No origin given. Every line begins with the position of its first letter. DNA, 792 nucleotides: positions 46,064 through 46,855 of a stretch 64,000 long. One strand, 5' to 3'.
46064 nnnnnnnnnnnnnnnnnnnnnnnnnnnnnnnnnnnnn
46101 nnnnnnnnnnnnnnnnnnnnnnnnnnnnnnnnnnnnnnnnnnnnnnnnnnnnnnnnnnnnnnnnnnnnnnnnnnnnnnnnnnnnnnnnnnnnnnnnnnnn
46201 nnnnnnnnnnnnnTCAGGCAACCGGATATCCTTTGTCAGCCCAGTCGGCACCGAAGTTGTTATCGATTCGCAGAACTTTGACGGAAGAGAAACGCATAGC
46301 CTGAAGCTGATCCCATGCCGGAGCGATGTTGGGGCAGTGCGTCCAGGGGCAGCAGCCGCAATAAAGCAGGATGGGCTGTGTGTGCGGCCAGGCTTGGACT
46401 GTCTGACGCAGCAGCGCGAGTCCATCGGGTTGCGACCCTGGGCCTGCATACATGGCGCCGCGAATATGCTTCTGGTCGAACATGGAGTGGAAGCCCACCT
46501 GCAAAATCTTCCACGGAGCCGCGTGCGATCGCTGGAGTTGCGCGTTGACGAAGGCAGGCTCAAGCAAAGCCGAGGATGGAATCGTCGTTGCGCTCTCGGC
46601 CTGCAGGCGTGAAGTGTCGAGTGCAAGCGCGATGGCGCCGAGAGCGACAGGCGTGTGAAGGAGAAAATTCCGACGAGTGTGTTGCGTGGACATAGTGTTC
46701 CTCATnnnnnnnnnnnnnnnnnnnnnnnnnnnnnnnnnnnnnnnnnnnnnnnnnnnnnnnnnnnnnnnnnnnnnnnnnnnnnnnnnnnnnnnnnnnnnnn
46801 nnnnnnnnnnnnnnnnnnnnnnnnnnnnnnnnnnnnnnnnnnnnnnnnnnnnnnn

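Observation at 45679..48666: CRTAC1 - Tat rhodanese (CGCCP..CPN) - Tat TlpA: a coupled extracytoplasmic thiol/sulfur module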

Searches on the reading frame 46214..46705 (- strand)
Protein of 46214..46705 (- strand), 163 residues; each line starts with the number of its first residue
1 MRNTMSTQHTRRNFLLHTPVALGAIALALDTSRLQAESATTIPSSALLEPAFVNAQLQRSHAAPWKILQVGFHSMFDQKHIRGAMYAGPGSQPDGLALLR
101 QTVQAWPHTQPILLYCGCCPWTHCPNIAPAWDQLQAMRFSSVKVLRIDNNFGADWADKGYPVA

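Call 3: search_protein_families(library=pfam, proteins=[window:46214-46705:-], max_evalue=0.01)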
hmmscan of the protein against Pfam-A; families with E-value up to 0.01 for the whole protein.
window:46214-46705:- (163 aa): 0 families

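Call 5: search_protein_families(library=pfam, proteins=[window:46214-46705:-], max_evalue=10)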
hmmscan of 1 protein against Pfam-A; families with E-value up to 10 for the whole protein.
window:46214-46705:- (163 aa): 3 families
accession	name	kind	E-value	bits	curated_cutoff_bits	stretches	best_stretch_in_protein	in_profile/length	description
PF10399.14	UCR_Fe-S_N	-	0.013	15.4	24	1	4-28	4-28/41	Ubiquitinol-cytochrome C reductase Fe-S subunit TAT signal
PF22444.1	PaaX-like_Fer-like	-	0.025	14.8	26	1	89-117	6-34/44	PaaX-like, ferredoxin-like domain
PF00581.25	Rhodanese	-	0.027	15.3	22.2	1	60-118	9-70/102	Rhodanese-like domain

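Call 6: search_protein_families(library=ncbifam, proteins=[window:46214-46705:-], max_evalue=1)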
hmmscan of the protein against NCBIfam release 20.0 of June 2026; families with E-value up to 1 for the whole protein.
window:46214-46705:- (163 aa): 1 family
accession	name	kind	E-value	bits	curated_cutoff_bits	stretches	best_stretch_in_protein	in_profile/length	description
NF041203.1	rhodanese_LYCAU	equivalog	0.086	12.5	115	1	100-162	67-123/126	rhodanese-related (seleno)protein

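Call 7: search_solved_structures(query=window:46214-46705:-, max_evalue=10, show_alignments=3)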
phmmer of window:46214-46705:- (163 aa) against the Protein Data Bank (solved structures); distinct sequences matched with E-value up to 10: 6.
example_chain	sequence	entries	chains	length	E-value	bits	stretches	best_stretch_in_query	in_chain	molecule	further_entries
8eky_M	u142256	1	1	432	3.7e-05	27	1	119-161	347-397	Thioredoxin domain-containing protein 5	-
3uvt_A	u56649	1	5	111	0.12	15.5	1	118-161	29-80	Thioredoxin domain-containing protein 5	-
2diz_A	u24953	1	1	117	0.13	15.4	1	118-161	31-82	Thioredoxin domain-containing protein 5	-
3uj1_A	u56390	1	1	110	0.14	15.4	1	119-161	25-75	Thioredoxin domain-containing protein 5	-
4ekz_A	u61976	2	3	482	0.7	13.1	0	119-136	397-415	Protein disulfide-isomerase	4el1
3l09_A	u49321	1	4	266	0.91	12.7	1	89-118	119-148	Putative transcriptional regulator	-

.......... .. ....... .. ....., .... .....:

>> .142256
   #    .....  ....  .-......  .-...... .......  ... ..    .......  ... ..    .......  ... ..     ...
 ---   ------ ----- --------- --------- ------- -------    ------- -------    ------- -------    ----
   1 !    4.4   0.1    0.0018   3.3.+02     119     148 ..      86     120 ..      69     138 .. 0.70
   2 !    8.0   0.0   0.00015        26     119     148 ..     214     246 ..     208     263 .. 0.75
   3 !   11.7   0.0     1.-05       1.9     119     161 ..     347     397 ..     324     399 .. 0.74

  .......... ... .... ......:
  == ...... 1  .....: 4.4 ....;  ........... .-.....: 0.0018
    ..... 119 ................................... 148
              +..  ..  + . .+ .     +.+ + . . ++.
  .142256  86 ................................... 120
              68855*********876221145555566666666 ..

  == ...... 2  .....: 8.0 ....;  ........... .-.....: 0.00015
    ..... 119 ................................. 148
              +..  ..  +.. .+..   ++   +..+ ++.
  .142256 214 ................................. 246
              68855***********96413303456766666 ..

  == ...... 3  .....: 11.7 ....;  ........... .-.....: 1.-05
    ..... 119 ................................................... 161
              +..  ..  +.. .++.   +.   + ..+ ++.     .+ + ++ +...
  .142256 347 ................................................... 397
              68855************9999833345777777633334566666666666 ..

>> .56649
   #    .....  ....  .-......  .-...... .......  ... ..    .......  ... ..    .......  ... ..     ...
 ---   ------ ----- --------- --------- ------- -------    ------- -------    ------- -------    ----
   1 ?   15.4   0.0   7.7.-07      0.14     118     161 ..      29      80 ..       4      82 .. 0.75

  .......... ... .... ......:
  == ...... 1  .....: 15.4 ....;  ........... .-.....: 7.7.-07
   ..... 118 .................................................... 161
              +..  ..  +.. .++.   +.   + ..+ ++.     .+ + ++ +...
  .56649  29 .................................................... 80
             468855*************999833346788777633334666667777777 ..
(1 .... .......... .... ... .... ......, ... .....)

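Call 8: find_homologous_proteins(query=window:46214-46705:-, max_evalue=0.001)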
Query window:46214-46705:- (163 aa): 850 proteins with E <= 0.001 among 1216 candidates; the best 120 are listed.
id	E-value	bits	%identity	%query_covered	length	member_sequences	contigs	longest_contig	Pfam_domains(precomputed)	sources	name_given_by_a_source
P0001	1.9e-92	326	90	98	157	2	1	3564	-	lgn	-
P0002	4.2e-92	325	89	98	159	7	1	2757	-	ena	-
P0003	7.0e-83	295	80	98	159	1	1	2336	-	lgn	-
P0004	1.2e-75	271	74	98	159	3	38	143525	-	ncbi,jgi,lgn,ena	jgi:hypothetical protein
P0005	9.1e-62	226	63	96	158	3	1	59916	-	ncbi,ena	-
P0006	2.6e-60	221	66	94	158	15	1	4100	-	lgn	-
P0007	3.1e-59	218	62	96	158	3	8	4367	-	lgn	-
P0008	6.1e-59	217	61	94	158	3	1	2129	PF00581.26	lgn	-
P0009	3.1e-55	205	58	96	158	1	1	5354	PF00581.26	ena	-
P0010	2.2e-43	166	59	79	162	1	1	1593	-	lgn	-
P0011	6.5e-43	165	57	78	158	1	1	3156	-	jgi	jgi:thiosulfate/3-mercaptopyruvate sulfurtransferase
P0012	3.9e-42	162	50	98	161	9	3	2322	-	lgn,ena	-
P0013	4.9e-42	162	55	79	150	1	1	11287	PF00581.26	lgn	-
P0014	9.0e-42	161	55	79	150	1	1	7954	PF00581.26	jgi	jgi:hypothetical protein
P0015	9.6e-42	161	55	78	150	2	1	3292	PF00581.26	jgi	-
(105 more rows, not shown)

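Call 10: find_related_loci(query=A1, collection=genome_contigs, flank=6000)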
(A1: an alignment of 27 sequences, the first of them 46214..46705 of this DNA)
Query A1 (163 aa) in genome_contigs; peptide patterns used: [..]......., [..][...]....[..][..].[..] (x = any residue, [..] = any of these).
600 stretches matched a pattern (row limit reached: there are more); 578 encode a relative of the query (tblastn E <= 1e-3); the best 80 are kept; 80 distinct loci.
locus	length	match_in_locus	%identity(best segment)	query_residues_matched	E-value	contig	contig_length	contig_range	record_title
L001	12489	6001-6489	90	1-163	2e-98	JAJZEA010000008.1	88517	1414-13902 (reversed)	MAG: Acidobacteria bacterium isolate JA6.bin33 NODE_193_length_88517_cov_4.238228, whole genome shotgun sequence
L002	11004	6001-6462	68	10-163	2e-59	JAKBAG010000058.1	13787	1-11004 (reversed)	MAG: Acidobacteria bacterium isolate ZJ2.bin14 NODE_4984_length_13787_cov_5.430454, whole genome shotgun sequence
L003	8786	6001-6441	49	15-161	6e-45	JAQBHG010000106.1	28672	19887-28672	MAG: Steroidobacteraceae bacterium isolate MAG_453_bin-06 453_bin-06_ctg-106, whole genome shotgun sequence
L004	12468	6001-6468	48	2-162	6e-45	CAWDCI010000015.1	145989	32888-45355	MAG: uncultured Acidobacteriaceae bacterium isolate MFD04780.bin.2.9 genome assembly, contig: contig_30422, whole genome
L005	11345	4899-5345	48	15-163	1e-44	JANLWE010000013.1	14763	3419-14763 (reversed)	MAG: Gammaproteobacteria bacterium isolate OTE_20_metabat_80 OTE_20_k141_1731199, whole genome shotgun sequence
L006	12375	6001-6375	56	36-162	1e-44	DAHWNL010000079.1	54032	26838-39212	MAG TPA_asm: Granulicella sp. isolate clean213 k141_467444, whole genome shotgun sequence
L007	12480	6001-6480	45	1-163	5e-44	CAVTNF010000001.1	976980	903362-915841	MAG: uncultured Acidobacteriaceae bacterium isolate MFD02248.bin.1.147 genome assembly, contig: contig_10194, whole geno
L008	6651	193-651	48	11-163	8e-43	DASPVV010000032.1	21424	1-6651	MAG TPA_asm: Terriglobales bacterium isolate SMAG_U12338 k141_1876097, whole genome shotgun sequence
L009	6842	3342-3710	55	38-162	9e-43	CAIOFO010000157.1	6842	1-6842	MAG: uncultured Alphaproteobacteria bacterium isolate MJ-time_bin-1772 genome assembly, contig: bin-1772:157/160, whole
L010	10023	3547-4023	47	2-163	2e-42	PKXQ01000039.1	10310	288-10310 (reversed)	MAG: Acidobacteriaceae bacterium isolate palsa_280 73.20120500_P24.3_contig_2358, whole genome shotgun sequence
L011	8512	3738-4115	51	35-160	2e-42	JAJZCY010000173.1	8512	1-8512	MAG: Acidobacteria bacterium isolate JA4.bin20 NODE_6922_length_8512_cov_1.345259, whole genome shotgun sequence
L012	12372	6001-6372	56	36-160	2e-42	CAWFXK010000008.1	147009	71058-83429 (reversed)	MAG: uncultured Acidobacteriaceae bacterium isolate MFD09286.bin.2.106 genome assembly, contig: contig_51092, whole geno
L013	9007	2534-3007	43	1-161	2e-42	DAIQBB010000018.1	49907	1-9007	MAG TPA_asm: Steroidobacteraceae bacterium isolate CTOTU25982 NODE_94_length_49907_cov_11.886765, whole genome shotgun s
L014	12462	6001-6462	47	3-163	3e-42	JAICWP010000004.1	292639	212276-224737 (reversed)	MAG: Acidobacteriales bacterium isolate LS_FP_2_bin.54 k141_4098147_length_292639_cov_24.0735, whole genome shotgun sequ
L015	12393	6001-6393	53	22-162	2e-42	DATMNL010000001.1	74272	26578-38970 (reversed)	MAG TPA_asm: Rhizomicrobium sp. isolate SMAG_U12849 k141_742429, whole genome shotgun sequence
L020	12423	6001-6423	49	22-163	4e-42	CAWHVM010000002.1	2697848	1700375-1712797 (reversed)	MAG: uncultured Acidobacteriaceae bacterium isolate MFD03044.bin.1.20 genome assembly, contig: contig_9384, whole genome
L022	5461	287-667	52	35-162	1e-41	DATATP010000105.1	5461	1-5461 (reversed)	MAG TPA_asm: Rhizomicrobium sp. isolate SMAG_U5549 k141_3209474, whole genome shotgun sequence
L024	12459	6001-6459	48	16-163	1e-41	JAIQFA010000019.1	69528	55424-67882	MAG: Terriglobia bacterium isolate SRVP_18 SR-VP_26_10_2019_B_40cm_scaffold_450, whole genome shotgun sequence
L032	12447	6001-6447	45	15-163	2e-41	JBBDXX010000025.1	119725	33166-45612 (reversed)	MAG: Steroidobacteraceae bacterium isolate LejiaD_66_173 Lejia_D_318_length_119725_cov_111, whole genome shotgun sequenc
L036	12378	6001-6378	53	35-162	6e-41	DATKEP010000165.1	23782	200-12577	MAG TPA_asm: Rhizomicrobium sp. isolate SMAG_U14502 k141_2762239, whole genome shotgun sequence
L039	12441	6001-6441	48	20-163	6e-41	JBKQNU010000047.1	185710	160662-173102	MAG: Terracidiphilus sp. isolate LASCr2D2E2F__bin_48 LASCr2D2E2F_000000081391, whole genome shotgun sequence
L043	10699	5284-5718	47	22-163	8e-41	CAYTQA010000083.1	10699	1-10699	MAG TPA_asm: uncultured Terriglobales bacterium isolate SRP272529_co1_23 genome assembly, contig: NODE_11319_length_1069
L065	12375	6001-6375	52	36-163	5e-40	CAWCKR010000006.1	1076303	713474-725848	MAG: Terriglobia bacterium isolate MFD01872.bin.1.96 genome assembly, contig: contig_65871, whole genome shotgun sequenc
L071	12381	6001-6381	52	35-160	3e-40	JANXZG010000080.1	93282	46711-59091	MAG: Gammaproteobacteria bacterium isolate GL140_4_metabat_260 GL140_4_k141_1298403, whole genome shotgun sequence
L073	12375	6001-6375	52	36-163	6e-40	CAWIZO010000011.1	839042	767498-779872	MAG: Terriglobia bacterium isolate MFD00964.bin.1.268 genome assembly, contig: contig_82199, whole genome shotgun sequen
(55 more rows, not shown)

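Call 23: predict_structure(alignment_id=A1)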
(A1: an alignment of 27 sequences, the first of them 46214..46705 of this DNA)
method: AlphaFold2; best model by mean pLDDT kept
length: 163 residues; sequences in the alignment: 27
mean_pLDDT: 87.2   pTM: 0.76
mean pLDDT of the five models: 87.2, 85.8, 85.7, 84.3, 84.2
residues with pLDDT >= 90: 115; 70-90: 14; 50-70: 34; < 50: 0
segments of 3 or more residues with pLDDT < 50: none
pLDDT, mean of each block of 10 residues (from residue 1): 65 56 60 71 97 92 89 90 96 97 98 96 96 98 97 95 91
secondary structure, 60 per line:
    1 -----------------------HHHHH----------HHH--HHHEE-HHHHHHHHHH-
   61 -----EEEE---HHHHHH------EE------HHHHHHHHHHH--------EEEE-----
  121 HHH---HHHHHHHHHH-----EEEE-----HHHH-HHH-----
elements in order: H24-28 H50-59 E66-69 H73-78 H93-103 E112-115 H127-136 E142-145 H151-154

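Call 26: fold_search(model_id=the predicted structure, library=pdb)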
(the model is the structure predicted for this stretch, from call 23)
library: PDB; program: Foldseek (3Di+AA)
matches with E <= 10: 731; with E <= 0.001: 24
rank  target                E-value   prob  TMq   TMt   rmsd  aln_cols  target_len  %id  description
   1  3tp9_A                7.4e-06  1.00  0.53  0.19   2.8       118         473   19  Crystal structure of Alicyclobacillus acidocaldarius protein with beta-lactamase and rhodanese domains (released 2011-09-21)
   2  2kl3_MODEL_1_A        1.3e-05  1.00  0.55  0.67   2.3       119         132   18  Solution NMR structure of the Rhodanese-like domain from Anabaena sp Alr3790 protein. Northeast Structural Gen (released 2009-08-11)
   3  6mxv_A                2.5e-05  1.00  0.50  0.35  10.9       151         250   16  The crystal structure of a rhodanese-like family protein from Francisella tularensis subsp. tularensis SCHU S4 (released 2018-11-21)
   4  6mxv_B                3.3e-05  1.00  0.51  0.35  11.9       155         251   15  The crystal structure of a rhodanese-like family protein from Francisella tularensis subsp. tularensis SCHU S4 (released 2018-11-21)
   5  3ilm_D                3.7e-05  1.00  0.55  0.70   2.4       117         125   19  Crystal Structure of the Alr3790 protein from Anabaena sp. Northeast Structural Genomics Consortium Target NsR437h (released 2009-09-22)
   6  3tp9_B                3.7e-05  1.00  0.53  0.20   2.8       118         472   19  Crystal structure of Alicyclobacillus acidocaldarius protein with beta-lactamase and rhodanese domains (released 2011-09-21)
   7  3nhv_A                5.5e-05  1.00  0.55  0.66  10.2       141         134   15  Crystal Structure of BH2092 protein from Bacillus halodurans, Northeast Structural Genomics Consortium Target BhR228F (released 2010-08-11)
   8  3nhv_D                6.7e-05  1.00  0.57  0.68   2.4       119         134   18  Crystal Structure of BH2092 protein from Bacillus halodurans, Northeast Structural Genomics Consortium Target BhR228F (released 2010-08-11)
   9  3o3w_C                1.1e-04  1.00  0.56  0.74  10.9       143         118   15  Crystal Structure of BH2092 protein (residues 14-131) from Bacillus halodurans, Northeast Structural Genomics Consorti (released 2010-09-01)
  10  3ilm_A                1.3e-04  1.00  0.54  0.76   2.5       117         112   19  Crystal Structure of the Alr3790 protein from Anabaena sp. Northeast Structural Genomics Consortium Target NsR437h (released 2009-09-22)
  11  3o3w_B                1.3e-04  1.00  0.55  0.74   2.7       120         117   15  Crystal Structure of BH2092 protein (residues 14-131) from Bacillus halodurans, Northeast Structural Genomics Consorti (released 2010-09-01)
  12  3nhv_E                1.5e-04  1.00  0.56  0.68  10.2       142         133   15  Crystal Structure of BH2092 protein from Bacillus halodurans, Northeast Structural Genomics Consortium Target BhR228F (released 2010-08-11)
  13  3ilm_C                1.6e-04  1.00  0.54  0.68   2.5       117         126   19  Crystal Structure of the Alr3790 protein from Anabaena sp. Northeast Structural Genomics Consortium Target NsR437h (released 2009-09-22)
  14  3nhv_B                2.0e-04  1.00  0.57  0.67  10.2       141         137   15  Crystal Structure of BH2092 protein from Bacillus halodurans, Northeast Structural Genomics Consortium Target BhR228F (released 2010-08-11)
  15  3nhv_C                2.3e-04  1.00  0.56  0.67  10.7       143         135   17  Crystal Structure of BH2092 protein from Bacillus halodurans, Northeast Structural Genomics Consortium Target BhR228F (released 2010-08-11)
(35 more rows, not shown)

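Call 28: search_solved_structures(query=A1, max_evalue=1, show_alignments=5)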
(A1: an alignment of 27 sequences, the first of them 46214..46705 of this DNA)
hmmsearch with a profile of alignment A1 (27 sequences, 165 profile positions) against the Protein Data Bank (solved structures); distinct sequences matched with E-value up to 1: 5.
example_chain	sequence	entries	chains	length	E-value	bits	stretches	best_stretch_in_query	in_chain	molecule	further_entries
6mxv_A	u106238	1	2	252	0.0022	20.9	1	51-163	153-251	Rhodanese-like family protein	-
5gza_A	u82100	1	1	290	0.13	15.2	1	116-151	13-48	Protein O-mannose kinase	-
1lxn_A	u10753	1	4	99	0.2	14.5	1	44-84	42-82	HYPOTHETICAL PROTEIN MTH1187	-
1e0c_A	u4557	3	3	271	0.44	13.4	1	46-93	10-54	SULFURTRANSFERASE | PUTATIVE THIOSULFATE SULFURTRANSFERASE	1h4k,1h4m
1yt8_A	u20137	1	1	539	0.74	12.7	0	38-98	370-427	thiosulfate sulfurtransferase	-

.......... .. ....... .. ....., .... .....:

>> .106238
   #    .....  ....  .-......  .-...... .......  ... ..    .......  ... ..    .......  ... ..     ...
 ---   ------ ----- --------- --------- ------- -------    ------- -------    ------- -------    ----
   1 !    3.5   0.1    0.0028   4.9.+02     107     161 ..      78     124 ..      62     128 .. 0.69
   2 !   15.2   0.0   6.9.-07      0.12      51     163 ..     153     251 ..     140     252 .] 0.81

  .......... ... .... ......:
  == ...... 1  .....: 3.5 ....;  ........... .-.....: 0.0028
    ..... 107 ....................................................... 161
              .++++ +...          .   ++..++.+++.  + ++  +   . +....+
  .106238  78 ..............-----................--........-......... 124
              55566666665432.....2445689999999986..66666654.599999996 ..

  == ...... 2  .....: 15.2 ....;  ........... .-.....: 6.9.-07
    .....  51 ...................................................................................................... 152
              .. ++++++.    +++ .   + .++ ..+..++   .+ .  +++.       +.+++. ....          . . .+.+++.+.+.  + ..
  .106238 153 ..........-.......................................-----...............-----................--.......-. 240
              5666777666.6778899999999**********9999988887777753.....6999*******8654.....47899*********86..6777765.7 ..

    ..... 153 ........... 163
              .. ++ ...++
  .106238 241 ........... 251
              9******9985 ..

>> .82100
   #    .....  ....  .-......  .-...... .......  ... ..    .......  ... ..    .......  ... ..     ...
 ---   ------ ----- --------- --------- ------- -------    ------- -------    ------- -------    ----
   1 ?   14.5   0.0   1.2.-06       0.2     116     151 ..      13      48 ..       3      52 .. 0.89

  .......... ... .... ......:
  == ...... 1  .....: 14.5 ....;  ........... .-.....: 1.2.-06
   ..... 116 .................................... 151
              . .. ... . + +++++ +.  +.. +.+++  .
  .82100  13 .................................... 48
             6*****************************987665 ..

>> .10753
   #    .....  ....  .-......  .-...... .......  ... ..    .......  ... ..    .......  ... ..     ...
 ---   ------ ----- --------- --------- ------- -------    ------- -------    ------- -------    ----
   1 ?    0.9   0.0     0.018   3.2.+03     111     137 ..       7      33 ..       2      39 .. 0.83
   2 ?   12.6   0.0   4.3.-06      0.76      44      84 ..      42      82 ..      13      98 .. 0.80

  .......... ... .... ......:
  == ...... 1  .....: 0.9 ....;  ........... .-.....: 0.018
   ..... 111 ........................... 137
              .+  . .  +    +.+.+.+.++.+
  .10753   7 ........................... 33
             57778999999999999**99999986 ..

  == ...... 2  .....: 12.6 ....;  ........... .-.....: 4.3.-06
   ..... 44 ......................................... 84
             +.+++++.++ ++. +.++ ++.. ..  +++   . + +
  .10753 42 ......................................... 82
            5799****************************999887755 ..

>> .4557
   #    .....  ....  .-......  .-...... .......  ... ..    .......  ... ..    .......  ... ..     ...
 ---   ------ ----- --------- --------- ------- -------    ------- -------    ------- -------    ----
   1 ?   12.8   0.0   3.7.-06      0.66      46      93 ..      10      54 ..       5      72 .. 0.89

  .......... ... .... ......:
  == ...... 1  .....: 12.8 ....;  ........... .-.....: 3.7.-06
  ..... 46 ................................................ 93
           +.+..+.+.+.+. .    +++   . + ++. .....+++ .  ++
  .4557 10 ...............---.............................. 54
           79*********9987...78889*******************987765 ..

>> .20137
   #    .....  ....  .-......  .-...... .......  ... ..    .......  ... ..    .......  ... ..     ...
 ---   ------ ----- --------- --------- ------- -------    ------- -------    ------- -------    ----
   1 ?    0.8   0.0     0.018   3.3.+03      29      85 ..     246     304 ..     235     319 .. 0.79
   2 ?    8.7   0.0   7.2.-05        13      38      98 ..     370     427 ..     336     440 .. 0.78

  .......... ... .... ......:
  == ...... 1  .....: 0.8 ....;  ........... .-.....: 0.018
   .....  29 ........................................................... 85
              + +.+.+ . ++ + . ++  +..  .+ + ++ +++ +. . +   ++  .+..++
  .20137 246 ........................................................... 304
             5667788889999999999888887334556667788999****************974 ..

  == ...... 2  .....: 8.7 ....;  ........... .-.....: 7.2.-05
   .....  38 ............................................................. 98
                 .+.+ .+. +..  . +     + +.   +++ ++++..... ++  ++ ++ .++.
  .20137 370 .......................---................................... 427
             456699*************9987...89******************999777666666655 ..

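Call 31: search_protein_families(library=ncbifam, alignment_id=A1, max_evalue=1)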
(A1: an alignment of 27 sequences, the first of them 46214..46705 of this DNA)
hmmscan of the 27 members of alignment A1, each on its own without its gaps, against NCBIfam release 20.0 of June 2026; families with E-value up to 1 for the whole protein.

A. member 1, window:46214-46705:- (163 aa): 1 family
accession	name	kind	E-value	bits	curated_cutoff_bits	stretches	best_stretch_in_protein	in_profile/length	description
NF041203.1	rhodanese_LYCAU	equivalog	0.086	12.5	115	1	100-162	67-123/126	rhodanese-related (seleno)protein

B. families by the number of members that match (of 27 scanned): 11 families
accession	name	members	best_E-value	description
NF041203.1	rhodanese_LYCAU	27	2.7e-06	rhodanese-related (seleno)protein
NF045521.1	rhoda_near_glyco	15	0.00049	rhodanese homology domain-containing protein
NF005902.0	PRK07878.1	9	0.002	adenylyltransferase/sulfurtransferase MoeZ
NF040901.1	SeO3_TeO2_ExtH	5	0.014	selenite/tellurite reduction operon rhodanese-like protein ExtH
NF033833.0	rhodan_ChrE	2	0.0024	rhodanese family chromate resistance protein ChrE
NF007752.0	PRK10433.1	2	0.055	tRNA/rRNA methyltransferase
TIGR02164.1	torA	1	0.013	trimethylamine-N-oxide reductase TorA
TIGR04200.2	targ_of_XrtJ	1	0.038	PExPT-CTERM protein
TIGR04412.1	T2SS_GspM_XcpZ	1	0.12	type II secretion system protein GspM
NF045694.1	seleno_TsoB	1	0.17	rhodanese/DsbD fusion-like selenoprotein TsoB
NF033490.1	small_SPW0924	1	0.23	SPW_0924 family protein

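Call 32: search_protein_families(library=pfam, alignment_id=A1, max_evalue=0.01)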
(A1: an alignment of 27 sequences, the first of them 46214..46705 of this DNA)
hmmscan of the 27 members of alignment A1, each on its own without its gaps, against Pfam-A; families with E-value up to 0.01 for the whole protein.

A. member 1, window:46214-46705:- (163 aa): 0 families

B. families by the number of members that match (of 27 scanned): 1 family
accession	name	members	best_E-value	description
PF00581.25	Rhodanese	23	2.7e-08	Rhodanese-like domain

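Call 39: search_protein_representatives(alignment_id=A1)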
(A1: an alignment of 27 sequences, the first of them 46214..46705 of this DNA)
Query: 27 sequences, 165 profile positions. Proteins with E-value up to 0.001 (for the whole library): 946; up to 1e-10: 574; up to 1e-30: 197. The best 150 are listed.
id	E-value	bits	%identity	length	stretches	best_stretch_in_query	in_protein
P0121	4.2e-64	231.4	-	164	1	20-164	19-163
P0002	2.4e-62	225.7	-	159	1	15-162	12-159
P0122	4.7e-62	224.8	-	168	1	17-164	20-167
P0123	6.6e-61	221.0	-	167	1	16-164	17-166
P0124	8.6e-61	220.7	-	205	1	25-164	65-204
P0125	1.8e-59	216.4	-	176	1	7-164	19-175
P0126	2.7e-59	215.8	-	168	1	18-164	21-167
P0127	1.3e-55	203.8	-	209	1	15-164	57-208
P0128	2.0e-55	203.2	-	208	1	21-164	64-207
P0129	2.0e-55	203.2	-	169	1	24-164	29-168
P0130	9.8e-55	201.0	-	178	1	28-165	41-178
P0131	2.6e-53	196.4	-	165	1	10-164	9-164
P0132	5.1e-53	195.4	-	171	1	23-164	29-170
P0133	5.7e-53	195.2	-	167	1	36-164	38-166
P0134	1.2e-52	194.2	-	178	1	20-163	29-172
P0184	4.6e-43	163.0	-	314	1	36-164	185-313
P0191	1.8e-42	161.1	-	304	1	43-164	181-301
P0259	1.9e-36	141.5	-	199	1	42-163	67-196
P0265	9.9e-36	139.2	-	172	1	28-159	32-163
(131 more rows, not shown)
